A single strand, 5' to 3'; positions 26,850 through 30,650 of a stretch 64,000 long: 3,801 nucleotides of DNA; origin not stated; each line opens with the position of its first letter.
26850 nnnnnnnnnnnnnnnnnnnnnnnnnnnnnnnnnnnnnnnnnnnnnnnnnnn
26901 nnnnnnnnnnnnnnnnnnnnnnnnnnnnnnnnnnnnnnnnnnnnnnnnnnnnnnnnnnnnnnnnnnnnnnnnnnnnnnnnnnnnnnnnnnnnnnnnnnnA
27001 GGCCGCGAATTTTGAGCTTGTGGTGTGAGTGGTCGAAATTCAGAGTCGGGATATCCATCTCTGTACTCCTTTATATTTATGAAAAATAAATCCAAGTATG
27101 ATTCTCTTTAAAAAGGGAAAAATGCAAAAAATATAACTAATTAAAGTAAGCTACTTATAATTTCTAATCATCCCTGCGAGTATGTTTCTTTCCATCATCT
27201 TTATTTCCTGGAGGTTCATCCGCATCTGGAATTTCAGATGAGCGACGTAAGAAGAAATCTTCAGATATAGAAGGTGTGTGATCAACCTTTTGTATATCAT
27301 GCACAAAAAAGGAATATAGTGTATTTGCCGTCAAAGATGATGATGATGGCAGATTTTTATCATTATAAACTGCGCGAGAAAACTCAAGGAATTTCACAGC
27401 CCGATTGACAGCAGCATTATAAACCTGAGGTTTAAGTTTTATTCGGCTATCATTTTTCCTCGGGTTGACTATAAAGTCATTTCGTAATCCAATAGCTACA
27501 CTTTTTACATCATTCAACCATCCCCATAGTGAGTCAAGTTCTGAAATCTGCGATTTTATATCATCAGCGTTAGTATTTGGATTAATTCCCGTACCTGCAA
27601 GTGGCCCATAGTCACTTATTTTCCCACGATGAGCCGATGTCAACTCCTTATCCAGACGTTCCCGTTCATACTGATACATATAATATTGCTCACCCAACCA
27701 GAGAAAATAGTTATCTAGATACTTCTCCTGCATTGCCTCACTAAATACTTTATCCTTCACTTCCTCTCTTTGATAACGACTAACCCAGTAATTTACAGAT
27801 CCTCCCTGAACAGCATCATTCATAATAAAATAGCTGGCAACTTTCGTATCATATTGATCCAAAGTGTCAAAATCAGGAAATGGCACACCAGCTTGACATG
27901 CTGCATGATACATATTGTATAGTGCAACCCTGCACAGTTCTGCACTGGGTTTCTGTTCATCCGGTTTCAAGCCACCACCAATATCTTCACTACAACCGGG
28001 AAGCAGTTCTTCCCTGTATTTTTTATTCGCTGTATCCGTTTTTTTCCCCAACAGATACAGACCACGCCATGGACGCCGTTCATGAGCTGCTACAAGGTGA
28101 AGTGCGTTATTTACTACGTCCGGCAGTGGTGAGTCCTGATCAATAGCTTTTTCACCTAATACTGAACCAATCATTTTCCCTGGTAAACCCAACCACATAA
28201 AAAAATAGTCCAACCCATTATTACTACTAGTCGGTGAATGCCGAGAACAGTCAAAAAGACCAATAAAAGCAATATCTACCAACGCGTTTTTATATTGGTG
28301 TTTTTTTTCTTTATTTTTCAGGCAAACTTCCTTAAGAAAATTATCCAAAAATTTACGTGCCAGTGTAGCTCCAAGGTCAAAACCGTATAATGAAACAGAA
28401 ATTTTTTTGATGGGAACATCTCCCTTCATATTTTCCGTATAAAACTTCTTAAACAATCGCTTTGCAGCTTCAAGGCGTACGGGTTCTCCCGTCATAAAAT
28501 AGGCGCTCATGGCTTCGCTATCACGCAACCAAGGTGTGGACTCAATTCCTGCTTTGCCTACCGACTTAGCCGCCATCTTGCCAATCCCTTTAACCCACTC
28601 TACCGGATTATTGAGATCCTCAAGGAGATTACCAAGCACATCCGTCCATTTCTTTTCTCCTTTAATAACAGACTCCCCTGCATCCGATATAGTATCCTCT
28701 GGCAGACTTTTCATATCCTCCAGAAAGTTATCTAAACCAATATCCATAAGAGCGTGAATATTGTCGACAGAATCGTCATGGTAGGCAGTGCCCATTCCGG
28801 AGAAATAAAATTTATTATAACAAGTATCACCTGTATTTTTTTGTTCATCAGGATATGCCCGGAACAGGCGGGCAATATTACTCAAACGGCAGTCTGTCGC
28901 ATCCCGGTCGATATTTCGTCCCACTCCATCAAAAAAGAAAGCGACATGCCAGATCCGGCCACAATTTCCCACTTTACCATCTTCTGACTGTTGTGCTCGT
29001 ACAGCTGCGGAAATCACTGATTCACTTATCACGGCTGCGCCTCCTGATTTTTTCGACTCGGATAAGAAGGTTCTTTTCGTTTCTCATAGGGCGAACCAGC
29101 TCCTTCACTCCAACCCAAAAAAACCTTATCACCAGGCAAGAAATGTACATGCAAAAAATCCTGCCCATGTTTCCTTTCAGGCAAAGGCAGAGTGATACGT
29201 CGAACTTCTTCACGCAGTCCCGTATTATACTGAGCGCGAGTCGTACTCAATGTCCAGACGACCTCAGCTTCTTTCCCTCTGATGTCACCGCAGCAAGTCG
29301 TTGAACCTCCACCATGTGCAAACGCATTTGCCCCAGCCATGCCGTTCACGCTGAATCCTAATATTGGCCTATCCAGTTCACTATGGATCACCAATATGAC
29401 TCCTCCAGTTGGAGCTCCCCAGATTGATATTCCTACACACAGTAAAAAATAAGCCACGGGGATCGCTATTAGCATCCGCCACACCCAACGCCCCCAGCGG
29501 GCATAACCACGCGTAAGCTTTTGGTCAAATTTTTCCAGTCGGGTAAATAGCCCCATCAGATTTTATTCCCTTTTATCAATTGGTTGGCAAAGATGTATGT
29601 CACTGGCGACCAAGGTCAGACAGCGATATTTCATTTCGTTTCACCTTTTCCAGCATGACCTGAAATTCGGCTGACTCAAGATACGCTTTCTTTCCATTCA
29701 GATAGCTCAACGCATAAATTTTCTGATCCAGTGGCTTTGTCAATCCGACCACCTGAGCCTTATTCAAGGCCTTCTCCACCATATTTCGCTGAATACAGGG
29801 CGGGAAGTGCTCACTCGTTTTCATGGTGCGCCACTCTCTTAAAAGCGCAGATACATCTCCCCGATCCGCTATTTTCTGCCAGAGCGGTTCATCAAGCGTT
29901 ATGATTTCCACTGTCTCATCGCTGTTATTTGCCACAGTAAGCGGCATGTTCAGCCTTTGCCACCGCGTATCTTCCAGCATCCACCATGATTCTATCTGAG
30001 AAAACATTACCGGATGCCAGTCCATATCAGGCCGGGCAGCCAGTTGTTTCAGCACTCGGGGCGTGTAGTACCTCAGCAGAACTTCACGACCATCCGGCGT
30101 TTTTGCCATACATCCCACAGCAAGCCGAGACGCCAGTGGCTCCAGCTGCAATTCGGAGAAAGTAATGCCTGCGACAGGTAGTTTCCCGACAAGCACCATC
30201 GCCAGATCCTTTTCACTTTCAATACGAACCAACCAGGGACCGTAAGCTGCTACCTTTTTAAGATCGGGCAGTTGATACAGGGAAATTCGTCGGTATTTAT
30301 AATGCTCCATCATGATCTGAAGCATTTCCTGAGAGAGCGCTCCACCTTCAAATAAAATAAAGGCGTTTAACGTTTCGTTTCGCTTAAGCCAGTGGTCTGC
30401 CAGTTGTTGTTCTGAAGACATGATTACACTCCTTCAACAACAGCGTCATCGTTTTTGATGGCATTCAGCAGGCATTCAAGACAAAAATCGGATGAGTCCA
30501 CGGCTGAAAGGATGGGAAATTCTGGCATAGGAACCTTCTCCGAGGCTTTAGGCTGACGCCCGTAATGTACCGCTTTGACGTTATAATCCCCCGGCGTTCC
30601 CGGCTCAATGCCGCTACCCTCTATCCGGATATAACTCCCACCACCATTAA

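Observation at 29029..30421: Adaptor plus small membrane protein preceding the Tle1-like gene: atypical gene order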

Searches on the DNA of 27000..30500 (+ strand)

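Call 5: search_dna_similar(query=window:27000-30500:+, collection=ecoli_genomes, mode=near)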
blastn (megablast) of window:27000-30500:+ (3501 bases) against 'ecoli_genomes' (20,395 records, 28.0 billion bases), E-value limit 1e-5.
Records with a match: 2145; places in all: 3042; records where one place covers at least 80% of the query: 505.
Genomes with a match: 2143 of 5426; with a place that covers at least 80% of the query: 505. Places per genome that has any: lowest 1, median 1, highest 4. On chromosomes: 3039 places; on plasmids: 3.
Best place of each record, by identity: >=99% 591; 95-99% 357; 90-95% 111; 80-90% 68; 60-80% 1018.
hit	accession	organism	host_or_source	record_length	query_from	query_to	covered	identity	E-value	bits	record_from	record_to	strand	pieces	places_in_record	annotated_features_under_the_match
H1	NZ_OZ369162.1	Escherichia coli strain CNR20180903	Homo sapiens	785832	1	3501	100%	100.0%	0e+0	6537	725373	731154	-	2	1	type VI secretion system Vgr family protein (x2) | phospholipase effector Tle1 domain-containing protein | DUF4123 domain-containing protein | DUF3304 domain-containing protein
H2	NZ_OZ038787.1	Escherichia coli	-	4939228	1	3501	100%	100.0%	0e+0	6483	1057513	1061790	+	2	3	phospholipase effector Tle1 domain-containing protein | DUF4123 domain-containing protein | IS1 family transposase | DUF3304 domain-containing protein | type VI secretion system Vgr family protein (x2)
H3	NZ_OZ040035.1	Escherichia coli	-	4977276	1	3501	100%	100.0%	0e+0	6483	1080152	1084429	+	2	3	phospholipase effector Tle1 domain-containing protein | IS1-like element IS1A family transposase | DUF4123 domain-containing protein | DUF3304 domain-containing protein | hypothetical protein | and 1 other names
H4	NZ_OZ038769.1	Escherichia coli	-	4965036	1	3501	100%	100.0%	0e+0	6483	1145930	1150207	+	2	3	phospholipase effector Tle1 domain-containing protein | IS1-like element IS1A family transposase | DUF4123 domain-containing protein | DUF3304 domain-containing protein | hypothetical protein | and 1 other names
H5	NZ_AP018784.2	Escherichia coli strain SK1144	-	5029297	1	3501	100%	100.0%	0e+0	6466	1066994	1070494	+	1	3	phospholipase effector Tle1 domain-containing protein | DUF4123 domain-containing protein | DUF3304 domain-containing protein | type VI secretion system Vgr family protein (x2)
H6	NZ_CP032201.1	Escherichia coli strain AR_0086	missing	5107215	1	3501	100%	100.0%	0e+0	6466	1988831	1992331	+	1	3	phospholipase effector Tle1 domain-containing protein | DUF4123 domain-containing protein | DUF3304 domain-containing protein | type VI secretion system Vgr family protein (x2)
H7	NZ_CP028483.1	Escherichia coli strain E41-1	Homo sapiens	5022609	1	3501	100%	100.0%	0e+0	6466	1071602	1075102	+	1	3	phospholipase effector Tle1 domain-containing protein | DUF4123 domain-containing protein | DUF3304 domain-containing protein | type VI secretion system Vgr family protein (x2)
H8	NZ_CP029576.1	Escherichia coli strain DA33135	Homo sapiens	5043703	1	3501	100%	100.0%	0e+0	6466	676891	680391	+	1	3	phospholipase effector Tle1 domain-containing protein | DUF4123 domain-containing protein | DUF3304 domain-containing protein | type VI secretion system Vgr family protein (x2)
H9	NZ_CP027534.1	Escherichia coli strain AR_0081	missing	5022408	1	3501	100%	100.0%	0e+0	6466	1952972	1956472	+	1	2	phospholipase effector Tle1 domain-containing protein | DUF4123 domain-containing protein | DUF3304 domain-containing protein | type VI secretion system Vgr family protein (x2)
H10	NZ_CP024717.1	Escherichia coli strain LS4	Bos mutus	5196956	1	3501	100%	100.0%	0e+0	6466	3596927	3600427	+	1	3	phospholipase effector Tle1 domain-containing protein | DUF4123 domain-containing protein | DUF3304 domain-containing protein | type VI secretion system Vgr family protein (x2)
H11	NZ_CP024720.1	Escherichia coli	Bos mutus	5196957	1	3501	100%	100.0%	0e+0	6466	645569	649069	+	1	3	phospholipase effector Tle1 domain-containing protein | DUF4123 domain-containing protein | DUF3304 domain-containing protein | type VI secretion system Vgr family protein (x2)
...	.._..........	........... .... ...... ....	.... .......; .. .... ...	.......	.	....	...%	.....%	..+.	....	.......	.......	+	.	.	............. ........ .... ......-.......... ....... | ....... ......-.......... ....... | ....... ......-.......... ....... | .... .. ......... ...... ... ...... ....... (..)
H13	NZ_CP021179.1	Escherichia coli strain 81009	Homo sapiens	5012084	1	3501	100%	100.0%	0e+0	6466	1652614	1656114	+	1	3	phospholipase effector Tle1 domain-containing protein | DUF4123 domain-containing protein | DUF3304 domain-containing protein | type VI secretion system Vgr family protein (x2)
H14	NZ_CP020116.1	Escherichia coli strain AR_0104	missing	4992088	1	3501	100%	100.0%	0e+0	6466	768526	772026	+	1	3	phospholipase effector Tle1 domain-containing protein | DUF4123 domain-containing protein | DUF3304 domain-containing protein | type VI secretion system Vgr family protein (x2)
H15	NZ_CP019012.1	Escherichia coli strain Ecol_AZ161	Homo sapiens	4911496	1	3501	100%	100.0%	0e+0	6466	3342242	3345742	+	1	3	phospholipase effector Tle1 domain-containing protein | DUF4123 domain-containing protein | DUF3304 domain-containing protein | type VI secretion system Vgr family protein (x2)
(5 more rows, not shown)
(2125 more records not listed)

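Call 7: get_annotated_region(hit=H5, flank=20000)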
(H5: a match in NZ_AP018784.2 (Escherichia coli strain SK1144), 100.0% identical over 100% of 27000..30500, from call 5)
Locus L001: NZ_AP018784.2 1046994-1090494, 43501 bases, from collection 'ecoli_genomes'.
description: Escherichia coli strain SK1144 chromosome, complete genome
organism: Escherichia coli strain SK1144 (NCBI taxid 562)
replicon: chromosome; assembly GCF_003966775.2
host: -; source: -; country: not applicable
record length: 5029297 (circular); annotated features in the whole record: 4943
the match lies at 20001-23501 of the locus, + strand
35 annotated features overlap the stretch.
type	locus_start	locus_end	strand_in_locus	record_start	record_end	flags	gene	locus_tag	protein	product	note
CDS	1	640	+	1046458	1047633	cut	-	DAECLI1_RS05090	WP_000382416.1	MalY/PatB family protein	-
CDS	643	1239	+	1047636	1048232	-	-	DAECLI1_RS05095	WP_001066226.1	KpsF/GutQ family sugar-phosphate isomerase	-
CDS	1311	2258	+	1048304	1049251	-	-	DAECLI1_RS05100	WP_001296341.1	phosphoglycerate dehydrogenase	-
CDS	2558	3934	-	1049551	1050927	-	-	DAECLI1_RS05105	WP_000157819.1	VasL domain-containing protein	-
CDS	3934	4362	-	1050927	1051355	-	tssE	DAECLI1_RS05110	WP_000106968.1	type VI secretion system baseplate subunit TssE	-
CDS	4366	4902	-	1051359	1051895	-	tssJ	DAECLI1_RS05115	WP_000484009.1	type VI secretion system lipoprotein TssJ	-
CDS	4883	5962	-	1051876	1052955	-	tssG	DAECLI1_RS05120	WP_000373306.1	type VI secretion system baseplate subunit TssG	-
CDS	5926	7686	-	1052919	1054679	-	tssF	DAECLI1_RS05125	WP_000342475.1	type VI secretion system baseplate subunit TssF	-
CDS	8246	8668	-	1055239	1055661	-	-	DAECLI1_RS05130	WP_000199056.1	hypothetical protein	-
CDS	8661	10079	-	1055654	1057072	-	-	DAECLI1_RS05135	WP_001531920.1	PAAR domain-containing protein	-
CDS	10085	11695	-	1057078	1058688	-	tssA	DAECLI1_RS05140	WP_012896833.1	type VI secretion system protein TssA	-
CDS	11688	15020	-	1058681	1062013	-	-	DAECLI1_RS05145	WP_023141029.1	ImcF-related family protein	-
CDS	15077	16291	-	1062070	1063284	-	-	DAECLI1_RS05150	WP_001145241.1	hypothetical protein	-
CDS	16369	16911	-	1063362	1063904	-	-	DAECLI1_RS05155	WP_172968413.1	hypothetical protein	-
CDS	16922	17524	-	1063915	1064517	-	-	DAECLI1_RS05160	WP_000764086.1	transglycosylase SLT domain-containing protein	-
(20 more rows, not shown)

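Call 47: search_dna_similar(query=window:29029-29556:-, collection=ecoli_genomes, mode=near, rows=spread, max_rows=25)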
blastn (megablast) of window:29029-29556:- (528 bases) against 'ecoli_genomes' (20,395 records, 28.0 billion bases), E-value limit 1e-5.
Records with a match: 1670; places in all: 1697; records where one place covers at least 80% of the query: 1324.
Genomes with a match: 1670 of 5426; with a place that covers at least 80% of the query: 1324. Places per genome that has any: lowest 1, median 1, highest 2. On chromosomes: 1696 places; on plasmids: 1.
Best place of each record, by identity: >=99% 508; 95-99% 1; 90-95% 2; 60-80% 1159.
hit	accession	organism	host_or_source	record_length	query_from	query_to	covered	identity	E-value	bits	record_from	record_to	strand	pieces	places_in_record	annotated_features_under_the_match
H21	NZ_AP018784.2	Escherichia coli strain SK1144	-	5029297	1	528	100%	100.0%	0e+0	976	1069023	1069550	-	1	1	DUF3304 domain-containing protein | phospholipase effector Tle1 domain-containing protein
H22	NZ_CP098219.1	Escherichia coli strain Z0117EC0013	Canis lupus familiaris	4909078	1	528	100%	100.0%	0e+0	976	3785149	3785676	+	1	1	DUF3304 domain-containing protein | phospholipase effector Tle1 domain-containing protein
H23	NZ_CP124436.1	Escherichia coli strain AVS0790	wastewater efflux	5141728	1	528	100%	100.0%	0e+0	976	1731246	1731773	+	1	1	DUF3304 domain-containing protein | phospholipase effector Tle1 domain-containing protein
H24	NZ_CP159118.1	Escherichia coli strain 10034292-3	Homo sapiens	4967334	1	528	100%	100.0%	0e+0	976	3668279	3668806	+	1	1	DUF3304 domain-containing protein | DUF2235 domain-containing protein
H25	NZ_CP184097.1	Escherichia coli strain AZ 186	Homo sapiens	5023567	1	528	100%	100.0%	0e+0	976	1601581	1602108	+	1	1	DUF3304 domain-containing protein | phospholipase effector Tle1 domain-containing protein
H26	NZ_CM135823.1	Escherichia coli strain FXCREC145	Homo sapiens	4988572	1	528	100%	100.0%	0e+0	976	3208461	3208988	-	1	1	DUF3304 domain-containing protein | phospholipase effector Tle1 domain-containing protein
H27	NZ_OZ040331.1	Escherichia coli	-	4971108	1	528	100%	100.0%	0e+0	976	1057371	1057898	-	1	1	DUF3304 domain-containing protein | phospholipase effector Tle1 domain-containing protein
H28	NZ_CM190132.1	Escherichia coli strain 23556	Homo sapiens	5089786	1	528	100%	100.0%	0e+0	976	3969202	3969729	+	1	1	DUF3304 domain-containing protein | phospholipase effector Tle1 domain-containing protein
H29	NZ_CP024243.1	Escherichia coli O128:H27 strain 90-9281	missing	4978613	1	454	86%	74.6%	4e-45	191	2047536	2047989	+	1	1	DUF3304 domain-containing protein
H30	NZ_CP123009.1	Escherichia coli O155 strain NWU_3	Bos taurus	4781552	1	454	86%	74.6%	4e-45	191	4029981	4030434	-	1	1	DUF3304 domain-containing protein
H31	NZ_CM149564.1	Escherichia coli strain MEI4O1-23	Soil surface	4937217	1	454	86%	74.6%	4e-45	191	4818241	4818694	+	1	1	DUF3304 domain-containing protein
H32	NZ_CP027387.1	Escherichia coli strain 2014C-3057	Homo sapiens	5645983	1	454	86%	74.3%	2e-43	185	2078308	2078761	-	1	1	DUF3304 domain-containing protein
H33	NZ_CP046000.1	Escherichia coli strain 1916D18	swine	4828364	1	454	86%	74.3%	2e-43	185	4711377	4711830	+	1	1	DUF3304 domain-containing protein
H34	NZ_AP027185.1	Escherichia coli strain NIID080884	Homo sapiens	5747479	1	454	86%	74.3%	2e-43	185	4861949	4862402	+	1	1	DUF3304 domain-containing protein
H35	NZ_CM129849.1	Escherichia coli strain SW07164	wastewater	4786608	1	454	86%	74.3%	2e-43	185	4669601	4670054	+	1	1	DUF3304 domain-containing protein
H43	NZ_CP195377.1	Escherichia coli strain 23AR1183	Homo sapiens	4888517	1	322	61%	76.3%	2e-38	169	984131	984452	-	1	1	DUF3304 domain-containing protein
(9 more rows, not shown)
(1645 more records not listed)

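Call 48: search_dna_similar(query=window:27164-29032:-, collection=ecoli_genomes, mode=near, rows=spread, max_rows=25)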
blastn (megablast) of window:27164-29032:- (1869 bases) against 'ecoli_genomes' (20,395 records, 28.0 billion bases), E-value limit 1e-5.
Records with a match: 508; places in all: 509; records where one place covers at least 80% of the query: 506.
Genomes with a match: 508 of 5426; with a place that covers at least 80% of the query: 506. Places per genome that has any: lowest 1, median 1, highest 2. On chromosomes: 508 places; on plasmids: 1.
Best place of each record, by identity: >=99% 508.
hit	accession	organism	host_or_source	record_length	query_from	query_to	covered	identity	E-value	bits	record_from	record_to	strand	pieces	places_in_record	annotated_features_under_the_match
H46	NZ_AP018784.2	Escherichia coli strain SK1144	-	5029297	1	1869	100%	100.0%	0e+0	3452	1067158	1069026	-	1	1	phospholipase effector Tle1 domain-containing protein | DUF3304 domain-containing protein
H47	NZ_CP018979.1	Escherichia coli strain Ecol_656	Homo sapiens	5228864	1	1869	100%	100.0%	0e+0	3452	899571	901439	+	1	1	phospholipase effector Tle1 domain-containing protein | DUF3304 domain-containing protein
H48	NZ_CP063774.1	Escherichia coli O25b:H4-ST131 strain ST131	wastewater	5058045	1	1869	100%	100.0%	0e+0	3452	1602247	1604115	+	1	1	phospholipase effector Tle1 domain-containing protein | DUF3304 domain-containing protein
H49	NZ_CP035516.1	Escherichia coli strain U14A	Homo sapiens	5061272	1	1869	100%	100.0%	0e+0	3452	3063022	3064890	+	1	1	phospholipase effector Tle1 domain-containing protein | DUF3304 domain-containing protein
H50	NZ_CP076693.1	Escherichia coli strain S103EC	Homo sapiens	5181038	1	1869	100%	100.0%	0e+0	3452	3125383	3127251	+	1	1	phospholipase effector Tle1 domain-containing protein | DUF3304 domain-containing protein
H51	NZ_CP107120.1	Escherichia coli strain S12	human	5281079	1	1869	100%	100.0%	0e+0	3452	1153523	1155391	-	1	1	phospholipase effector Tle1 domain-containing protein | DUF3304 domain-containing protein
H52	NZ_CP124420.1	Escherichia coli strain AVS0155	environmental: river near WWTP effluent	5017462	1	1869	100%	100.0%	0e+0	3452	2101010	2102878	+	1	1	phospholipase effector Tle1 domain-containing protein | DUF3304 domain-containing protein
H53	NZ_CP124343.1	Escherichia coli strain AVS0533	wastewater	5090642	1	1869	100%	100.0%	0e+0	3452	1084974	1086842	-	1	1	phospholipase effector Tle1 domain-containing protein | DUF3304 domain-containing protein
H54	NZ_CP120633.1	Escherichia coli strain USVAST219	human clinical specimen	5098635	1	1869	100%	100.0%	0e+0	3452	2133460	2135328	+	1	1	phospholipase effector Tle1 domain-containing protein | DUF3304 domain-containing protein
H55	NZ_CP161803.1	Escherichia coli strain Z135-5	hospital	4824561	1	1869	100%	100.0%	0e+0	3452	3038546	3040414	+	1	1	DUF2235 domain-containing protein | DUF3304 domain-containing protein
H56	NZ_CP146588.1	Escherichia coli strain A1.S1.126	Homo sapiens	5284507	1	1869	100%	100.0%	0e+0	3452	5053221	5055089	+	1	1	phospholipase effector Tle1 domain-containing protein | DUF3304 domain-containing protein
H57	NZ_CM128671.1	Escherichia coli strain EC65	urine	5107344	1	1869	100%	100.0%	0e+0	3452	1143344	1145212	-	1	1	phospholipase effector Tle1 domain-containing protein | DUF3304 domain-containing protein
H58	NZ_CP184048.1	Escherichia coli strain 1442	Homo sapiens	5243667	1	1869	100%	100.0%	0e+0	3452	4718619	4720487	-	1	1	phospholipase effector Tle1 domain-containing protein | DUF3304 domain-containing protein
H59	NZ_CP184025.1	Escherichia coli strain 1435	Homo sapiens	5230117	1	1869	100%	100.0%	0e+0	3452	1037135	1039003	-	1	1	phospholipase effector Tle1 domain-containing protein | DUF3304 domain-containing protein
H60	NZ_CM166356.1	Escherichia coli strain CH436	Homo sapiens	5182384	1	1869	100%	100.0%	0e+0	3452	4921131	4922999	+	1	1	phospholipase effector Tle1 domain-containing protein | DUF3304 domain-containing protein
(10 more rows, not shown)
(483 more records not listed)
